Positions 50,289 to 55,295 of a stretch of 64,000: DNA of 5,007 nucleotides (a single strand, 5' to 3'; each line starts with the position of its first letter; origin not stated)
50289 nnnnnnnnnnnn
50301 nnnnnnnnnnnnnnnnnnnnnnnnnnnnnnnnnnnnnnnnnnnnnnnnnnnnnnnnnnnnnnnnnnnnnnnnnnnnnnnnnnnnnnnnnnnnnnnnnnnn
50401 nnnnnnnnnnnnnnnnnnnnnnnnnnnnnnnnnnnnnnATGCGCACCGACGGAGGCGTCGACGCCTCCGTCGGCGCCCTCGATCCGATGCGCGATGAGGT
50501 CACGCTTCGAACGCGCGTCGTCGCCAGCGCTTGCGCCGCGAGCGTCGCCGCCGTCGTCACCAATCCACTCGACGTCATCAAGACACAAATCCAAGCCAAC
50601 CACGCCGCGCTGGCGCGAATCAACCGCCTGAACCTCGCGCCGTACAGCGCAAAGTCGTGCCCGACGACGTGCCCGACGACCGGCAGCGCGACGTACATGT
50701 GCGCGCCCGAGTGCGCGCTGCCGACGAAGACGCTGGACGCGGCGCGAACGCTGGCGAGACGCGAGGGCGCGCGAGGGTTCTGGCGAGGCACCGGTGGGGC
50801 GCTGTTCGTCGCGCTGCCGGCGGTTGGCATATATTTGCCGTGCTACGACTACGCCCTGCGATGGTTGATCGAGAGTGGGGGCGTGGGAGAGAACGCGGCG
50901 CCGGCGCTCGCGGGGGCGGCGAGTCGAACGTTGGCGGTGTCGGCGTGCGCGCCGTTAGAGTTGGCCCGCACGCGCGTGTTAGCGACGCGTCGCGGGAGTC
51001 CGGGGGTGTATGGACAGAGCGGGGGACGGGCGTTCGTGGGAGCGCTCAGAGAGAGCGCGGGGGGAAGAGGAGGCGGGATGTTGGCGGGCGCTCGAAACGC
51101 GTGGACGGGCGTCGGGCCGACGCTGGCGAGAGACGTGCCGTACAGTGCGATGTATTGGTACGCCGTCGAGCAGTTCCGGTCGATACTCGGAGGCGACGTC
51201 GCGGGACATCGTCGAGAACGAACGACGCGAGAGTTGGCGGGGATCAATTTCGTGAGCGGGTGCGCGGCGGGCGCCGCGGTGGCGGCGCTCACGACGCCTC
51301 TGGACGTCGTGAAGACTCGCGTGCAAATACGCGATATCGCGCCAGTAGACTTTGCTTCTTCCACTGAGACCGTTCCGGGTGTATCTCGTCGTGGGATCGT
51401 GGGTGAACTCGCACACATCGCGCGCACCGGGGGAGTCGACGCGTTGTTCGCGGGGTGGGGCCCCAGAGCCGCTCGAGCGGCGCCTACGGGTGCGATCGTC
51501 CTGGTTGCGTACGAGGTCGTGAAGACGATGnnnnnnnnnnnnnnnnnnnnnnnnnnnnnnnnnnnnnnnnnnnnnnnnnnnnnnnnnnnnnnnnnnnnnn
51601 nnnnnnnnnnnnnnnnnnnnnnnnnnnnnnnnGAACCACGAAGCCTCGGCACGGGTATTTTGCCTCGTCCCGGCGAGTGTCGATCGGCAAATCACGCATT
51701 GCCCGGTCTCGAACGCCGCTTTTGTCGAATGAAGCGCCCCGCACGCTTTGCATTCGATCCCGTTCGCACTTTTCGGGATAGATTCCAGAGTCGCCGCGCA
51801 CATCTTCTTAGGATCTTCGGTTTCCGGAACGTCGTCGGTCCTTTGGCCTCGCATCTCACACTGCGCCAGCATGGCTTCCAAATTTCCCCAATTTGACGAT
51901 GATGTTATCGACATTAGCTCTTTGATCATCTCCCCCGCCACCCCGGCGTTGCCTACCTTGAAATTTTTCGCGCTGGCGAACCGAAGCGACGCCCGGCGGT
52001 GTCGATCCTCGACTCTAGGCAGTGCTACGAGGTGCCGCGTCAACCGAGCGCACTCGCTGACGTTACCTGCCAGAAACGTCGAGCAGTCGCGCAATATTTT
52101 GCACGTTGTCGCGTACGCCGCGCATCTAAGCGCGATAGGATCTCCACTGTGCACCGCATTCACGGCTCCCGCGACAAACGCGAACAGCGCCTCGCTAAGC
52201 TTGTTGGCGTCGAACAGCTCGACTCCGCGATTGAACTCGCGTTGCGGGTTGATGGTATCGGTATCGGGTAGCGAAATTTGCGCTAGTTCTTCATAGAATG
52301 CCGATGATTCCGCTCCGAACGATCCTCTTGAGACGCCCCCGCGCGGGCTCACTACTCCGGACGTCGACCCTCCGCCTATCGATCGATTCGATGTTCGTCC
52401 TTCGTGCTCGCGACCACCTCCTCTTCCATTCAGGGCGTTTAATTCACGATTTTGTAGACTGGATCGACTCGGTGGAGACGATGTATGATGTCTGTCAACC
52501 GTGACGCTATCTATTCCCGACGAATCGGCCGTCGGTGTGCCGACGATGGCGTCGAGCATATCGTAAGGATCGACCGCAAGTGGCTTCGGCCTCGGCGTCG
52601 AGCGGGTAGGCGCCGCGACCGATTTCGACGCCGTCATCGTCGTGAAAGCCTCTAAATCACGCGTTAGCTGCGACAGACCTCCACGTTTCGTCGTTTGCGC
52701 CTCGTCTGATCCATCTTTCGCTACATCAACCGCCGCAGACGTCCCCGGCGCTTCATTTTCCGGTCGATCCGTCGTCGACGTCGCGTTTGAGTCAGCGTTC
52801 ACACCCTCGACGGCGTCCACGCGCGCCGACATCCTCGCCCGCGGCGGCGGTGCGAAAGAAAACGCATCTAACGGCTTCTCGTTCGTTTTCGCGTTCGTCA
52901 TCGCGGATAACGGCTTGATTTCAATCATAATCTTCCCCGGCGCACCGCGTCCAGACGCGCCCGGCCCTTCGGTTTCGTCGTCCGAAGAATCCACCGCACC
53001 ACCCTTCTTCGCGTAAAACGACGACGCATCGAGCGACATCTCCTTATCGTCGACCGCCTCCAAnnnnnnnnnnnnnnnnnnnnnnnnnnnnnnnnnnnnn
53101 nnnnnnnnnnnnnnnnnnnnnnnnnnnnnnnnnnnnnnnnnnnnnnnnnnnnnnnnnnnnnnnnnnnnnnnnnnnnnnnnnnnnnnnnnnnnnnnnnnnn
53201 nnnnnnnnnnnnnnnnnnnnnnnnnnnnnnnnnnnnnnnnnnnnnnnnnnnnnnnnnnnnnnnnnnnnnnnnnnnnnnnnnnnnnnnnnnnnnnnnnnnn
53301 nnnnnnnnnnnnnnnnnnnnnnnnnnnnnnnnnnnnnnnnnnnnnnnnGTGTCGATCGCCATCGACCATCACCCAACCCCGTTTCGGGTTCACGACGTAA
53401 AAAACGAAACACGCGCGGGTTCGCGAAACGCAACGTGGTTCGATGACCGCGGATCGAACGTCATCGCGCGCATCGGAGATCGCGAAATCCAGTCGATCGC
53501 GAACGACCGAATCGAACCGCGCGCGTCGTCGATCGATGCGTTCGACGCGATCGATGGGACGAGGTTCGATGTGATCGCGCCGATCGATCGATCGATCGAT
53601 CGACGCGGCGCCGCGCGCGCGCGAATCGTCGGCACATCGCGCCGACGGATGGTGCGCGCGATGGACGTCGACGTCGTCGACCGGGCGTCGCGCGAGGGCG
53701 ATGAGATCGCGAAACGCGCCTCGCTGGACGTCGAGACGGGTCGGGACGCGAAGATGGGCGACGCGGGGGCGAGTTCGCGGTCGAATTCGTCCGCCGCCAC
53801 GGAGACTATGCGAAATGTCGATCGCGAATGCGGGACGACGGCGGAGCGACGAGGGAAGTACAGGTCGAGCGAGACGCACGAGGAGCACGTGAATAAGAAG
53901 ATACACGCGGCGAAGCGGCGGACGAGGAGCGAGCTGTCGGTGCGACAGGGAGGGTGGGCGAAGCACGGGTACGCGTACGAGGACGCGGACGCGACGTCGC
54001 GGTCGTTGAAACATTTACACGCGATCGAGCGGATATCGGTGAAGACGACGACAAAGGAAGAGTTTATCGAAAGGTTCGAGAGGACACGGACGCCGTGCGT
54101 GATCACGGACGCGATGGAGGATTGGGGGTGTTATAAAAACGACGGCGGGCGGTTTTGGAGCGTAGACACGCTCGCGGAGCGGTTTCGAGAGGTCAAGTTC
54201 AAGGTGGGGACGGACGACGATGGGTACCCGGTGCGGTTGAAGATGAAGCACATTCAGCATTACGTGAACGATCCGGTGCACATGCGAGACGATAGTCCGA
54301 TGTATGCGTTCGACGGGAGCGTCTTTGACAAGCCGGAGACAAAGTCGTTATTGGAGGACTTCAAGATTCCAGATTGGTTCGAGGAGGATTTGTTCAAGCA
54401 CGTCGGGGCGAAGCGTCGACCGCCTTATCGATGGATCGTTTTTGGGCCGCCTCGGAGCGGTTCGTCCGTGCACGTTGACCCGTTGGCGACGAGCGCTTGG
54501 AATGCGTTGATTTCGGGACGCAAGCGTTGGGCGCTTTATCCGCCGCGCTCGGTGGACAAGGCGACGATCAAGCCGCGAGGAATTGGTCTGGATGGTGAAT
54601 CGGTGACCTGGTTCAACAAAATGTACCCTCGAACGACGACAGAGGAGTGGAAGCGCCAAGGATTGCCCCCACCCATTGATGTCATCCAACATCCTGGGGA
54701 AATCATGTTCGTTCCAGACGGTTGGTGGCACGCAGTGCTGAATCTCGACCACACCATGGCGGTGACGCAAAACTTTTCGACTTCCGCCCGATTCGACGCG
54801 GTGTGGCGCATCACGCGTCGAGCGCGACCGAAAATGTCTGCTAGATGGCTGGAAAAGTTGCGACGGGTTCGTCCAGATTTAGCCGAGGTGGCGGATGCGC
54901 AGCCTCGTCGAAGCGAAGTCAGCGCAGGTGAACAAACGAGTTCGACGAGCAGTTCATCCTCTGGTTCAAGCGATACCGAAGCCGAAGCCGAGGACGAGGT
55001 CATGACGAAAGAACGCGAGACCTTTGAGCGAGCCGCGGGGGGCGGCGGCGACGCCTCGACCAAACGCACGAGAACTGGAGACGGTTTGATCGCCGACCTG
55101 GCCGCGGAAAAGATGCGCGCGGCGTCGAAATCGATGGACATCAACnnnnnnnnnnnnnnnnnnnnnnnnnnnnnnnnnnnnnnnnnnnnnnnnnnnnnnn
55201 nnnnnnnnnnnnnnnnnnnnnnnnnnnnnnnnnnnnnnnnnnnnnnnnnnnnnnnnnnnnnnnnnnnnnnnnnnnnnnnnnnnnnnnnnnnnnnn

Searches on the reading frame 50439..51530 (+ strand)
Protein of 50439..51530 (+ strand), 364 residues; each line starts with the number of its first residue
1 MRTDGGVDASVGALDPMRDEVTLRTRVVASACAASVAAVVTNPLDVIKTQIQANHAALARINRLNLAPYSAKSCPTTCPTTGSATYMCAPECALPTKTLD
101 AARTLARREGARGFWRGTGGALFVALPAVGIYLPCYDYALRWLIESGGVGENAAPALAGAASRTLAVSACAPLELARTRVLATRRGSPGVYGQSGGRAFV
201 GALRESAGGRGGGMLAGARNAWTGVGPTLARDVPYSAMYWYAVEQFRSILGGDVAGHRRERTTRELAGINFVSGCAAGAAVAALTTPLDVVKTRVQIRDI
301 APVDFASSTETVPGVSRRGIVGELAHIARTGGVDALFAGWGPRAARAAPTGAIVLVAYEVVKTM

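Call 57: search_protein_families(library=pfam, max_evalue=0.001, proteins=[window:50439-51530:+])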
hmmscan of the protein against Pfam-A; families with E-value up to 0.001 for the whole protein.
window:50439-51530:+ (364 aa): 1 family
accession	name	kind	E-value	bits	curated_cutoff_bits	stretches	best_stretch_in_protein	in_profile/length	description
PF00153.32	Mito_carr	-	1.2e-46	156.9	22.3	3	269-363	7-90/96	Mitochondrial carrier protein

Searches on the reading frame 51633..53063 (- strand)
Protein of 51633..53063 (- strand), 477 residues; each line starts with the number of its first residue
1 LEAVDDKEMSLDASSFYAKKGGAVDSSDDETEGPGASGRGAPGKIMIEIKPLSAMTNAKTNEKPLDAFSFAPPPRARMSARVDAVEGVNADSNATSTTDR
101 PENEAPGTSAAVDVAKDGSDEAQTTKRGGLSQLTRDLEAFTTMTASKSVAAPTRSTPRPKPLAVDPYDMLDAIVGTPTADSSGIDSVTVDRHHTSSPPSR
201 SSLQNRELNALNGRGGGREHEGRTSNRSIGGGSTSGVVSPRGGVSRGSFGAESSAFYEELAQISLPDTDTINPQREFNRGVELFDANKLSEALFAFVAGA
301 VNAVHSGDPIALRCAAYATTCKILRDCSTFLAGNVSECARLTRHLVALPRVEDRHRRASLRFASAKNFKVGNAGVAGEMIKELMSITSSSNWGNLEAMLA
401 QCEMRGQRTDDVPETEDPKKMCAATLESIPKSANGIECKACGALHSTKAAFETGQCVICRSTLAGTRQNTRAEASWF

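Call 57: search_protein_families(library=pfam, max_evalue=0.001, proteins=[window:51633-53063:-])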
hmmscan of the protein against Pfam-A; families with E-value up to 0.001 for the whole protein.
window:51633-53063:- (477 aa): 1 family
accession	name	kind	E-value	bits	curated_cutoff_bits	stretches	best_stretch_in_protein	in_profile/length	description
PF06957.17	COPI_C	-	0.00028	20.2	25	1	352-463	278-389/405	Coatomer (COPI) alpha subunit C-terminus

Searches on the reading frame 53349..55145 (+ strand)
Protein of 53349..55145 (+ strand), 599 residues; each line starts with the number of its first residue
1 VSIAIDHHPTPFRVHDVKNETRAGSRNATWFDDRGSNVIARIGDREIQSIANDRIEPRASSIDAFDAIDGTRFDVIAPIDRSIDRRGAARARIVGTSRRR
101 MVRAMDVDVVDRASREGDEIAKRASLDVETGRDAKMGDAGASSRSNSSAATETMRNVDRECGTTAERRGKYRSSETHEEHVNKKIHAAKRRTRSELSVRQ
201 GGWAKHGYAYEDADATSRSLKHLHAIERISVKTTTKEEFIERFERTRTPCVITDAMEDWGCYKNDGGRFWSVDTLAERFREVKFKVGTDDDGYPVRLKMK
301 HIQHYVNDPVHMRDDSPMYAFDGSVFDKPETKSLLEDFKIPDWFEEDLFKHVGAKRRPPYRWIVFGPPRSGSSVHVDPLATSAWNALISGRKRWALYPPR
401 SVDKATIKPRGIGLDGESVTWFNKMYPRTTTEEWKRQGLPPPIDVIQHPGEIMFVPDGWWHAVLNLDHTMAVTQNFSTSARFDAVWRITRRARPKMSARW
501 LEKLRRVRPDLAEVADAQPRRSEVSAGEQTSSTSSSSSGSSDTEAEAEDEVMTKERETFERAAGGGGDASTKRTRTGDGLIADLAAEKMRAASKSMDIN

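Call 57: search_protein_families(library=pfam, max_evalue=0.001, proteins=[window:53349-55145:+])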
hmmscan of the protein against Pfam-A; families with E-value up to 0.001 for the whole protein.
window:53349-55145:+ (599 aa): 3 families
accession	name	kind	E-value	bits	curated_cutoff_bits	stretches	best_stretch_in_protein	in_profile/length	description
PF13621.12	Cupin_8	-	1e-20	75.2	27.4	1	237-479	3-249/252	Cupin-like domain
PF02373.28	JmjC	-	5.8e-17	62.6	24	1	362-476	1-114/114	JmjC domain, hydroxylase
PF08007.18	JmjC_2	-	0.0002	21.4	22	0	388-478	52-121/127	JmjC domain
